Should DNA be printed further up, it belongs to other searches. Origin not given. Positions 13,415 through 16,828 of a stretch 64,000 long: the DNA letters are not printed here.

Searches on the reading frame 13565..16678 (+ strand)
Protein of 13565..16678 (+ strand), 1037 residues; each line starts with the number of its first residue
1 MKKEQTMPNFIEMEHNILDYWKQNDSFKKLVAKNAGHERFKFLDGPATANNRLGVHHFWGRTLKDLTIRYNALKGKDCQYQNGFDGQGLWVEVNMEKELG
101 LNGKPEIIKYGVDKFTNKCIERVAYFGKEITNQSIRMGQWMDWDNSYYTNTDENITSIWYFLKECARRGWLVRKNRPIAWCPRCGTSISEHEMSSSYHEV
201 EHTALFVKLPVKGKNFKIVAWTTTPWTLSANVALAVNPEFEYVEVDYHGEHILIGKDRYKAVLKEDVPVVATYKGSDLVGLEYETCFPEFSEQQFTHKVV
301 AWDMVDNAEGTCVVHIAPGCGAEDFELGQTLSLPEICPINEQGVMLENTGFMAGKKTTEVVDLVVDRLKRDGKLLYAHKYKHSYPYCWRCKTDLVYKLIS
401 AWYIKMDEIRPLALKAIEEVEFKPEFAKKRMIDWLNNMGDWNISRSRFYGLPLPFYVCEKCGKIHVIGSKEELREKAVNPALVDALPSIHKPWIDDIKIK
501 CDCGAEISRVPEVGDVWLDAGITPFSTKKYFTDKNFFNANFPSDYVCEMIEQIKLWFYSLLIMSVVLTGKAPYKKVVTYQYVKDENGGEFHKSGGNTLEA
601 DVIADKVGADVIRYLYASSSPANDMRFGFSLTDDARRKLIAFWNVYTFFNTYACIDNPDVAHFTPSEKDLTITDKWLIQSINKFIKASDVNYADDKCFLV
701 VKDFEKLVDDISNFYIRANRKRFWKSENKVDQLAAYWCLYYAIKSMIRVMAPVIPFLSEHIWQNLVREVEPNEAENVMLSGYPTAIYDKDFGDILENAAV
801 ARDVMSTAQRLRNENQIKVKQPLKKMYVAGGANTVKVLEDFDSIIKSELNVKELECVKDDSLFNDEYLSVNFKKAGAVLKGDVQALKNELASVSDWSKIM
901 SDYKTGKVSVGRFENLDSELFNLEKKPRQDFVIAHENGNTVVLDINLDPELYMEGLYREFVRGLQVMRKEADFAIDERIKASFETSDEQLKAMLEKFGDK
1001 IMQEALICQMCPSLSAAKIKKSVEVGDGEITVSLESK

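Call 12: search_protein_families(library=ncbifam, proteins=[window:13565-16678:+])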
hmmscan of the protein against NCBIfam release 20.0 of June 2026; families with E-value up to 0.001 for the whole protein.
window:13565-16678:+ (1037 aa): 15 families
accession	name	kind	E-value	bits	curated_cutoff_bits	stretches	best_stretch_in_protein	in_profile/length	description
TIGR00392.1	ileS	equivalog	1e-215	718.7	621.4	1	6-833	4-854/861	isoleucine--tRNA ligase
NF000258.1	MupB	exception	7.8e-178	593.4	1900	1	10-994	6-990/1033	mupirocin-resistant isoleucine--tRNA ligase MupB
NF000257.1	MupA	exception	3.7e-171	571.2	1900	1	10-1008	5-996/1024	mupirocin-resistant isoleucine--tRNA ligase MupA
TIGR00422.1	valS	equivalog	1.7e-116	390.3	612.1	2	298-908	255-835/863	valine--tRNA ligase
NF009687.0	PRK13208.1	equivalog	7.7e-115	384.9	738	2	298-862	254-794/801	valine--tRNA ligase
NF004349.1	PRK05729.1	equivalog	4.5e-100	336.2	704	2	298-881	249-794/860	valine--tRNA ligase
NF040702.1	ileS_w_GNAT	exception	3.1e-94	316.5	1999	2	259-767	459-958/1100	isoleucine--tRNA ligase, N-acetyltransferase domain-containing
NF011492.0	PRK14900.1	equivalog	5.7e-67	226.4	1783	2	303-847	270-789/1044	valine--tRNA ligase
NF000540.1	alt_ValS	exception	1.4e-49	168.8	900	2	351-852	336-824/827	valine--tRNA ligase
NF008957.0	PRK12300.1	subfamily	6.6e-43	146.8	677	3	57-319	51-316/946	leucine--tRNA ligase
TIGR00395.1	leuS_arch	equivalog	1.6e-34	119.1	648.5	3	14-325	4-316/938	leucine--tRNA ligase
TIGR00396.1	leuS_bact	equivalog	5e-16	58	548.4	2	591-772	607-766/843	leucine--tRNA ligase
NF001100.0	PRK00133.1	equivalog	4.9e-13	48.5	587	1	385-816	173-552/676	methionine--tRNA ligase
TIGR00398.1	metG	equivalog_domain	1.3e-11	44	336.35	1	516-772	250-508/530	methionine--tRNA ligase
NF008900.0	PRK12267.1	equivalog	9.2e-06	24.4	598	1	515-811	226-523/648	methionine--tRNA ligase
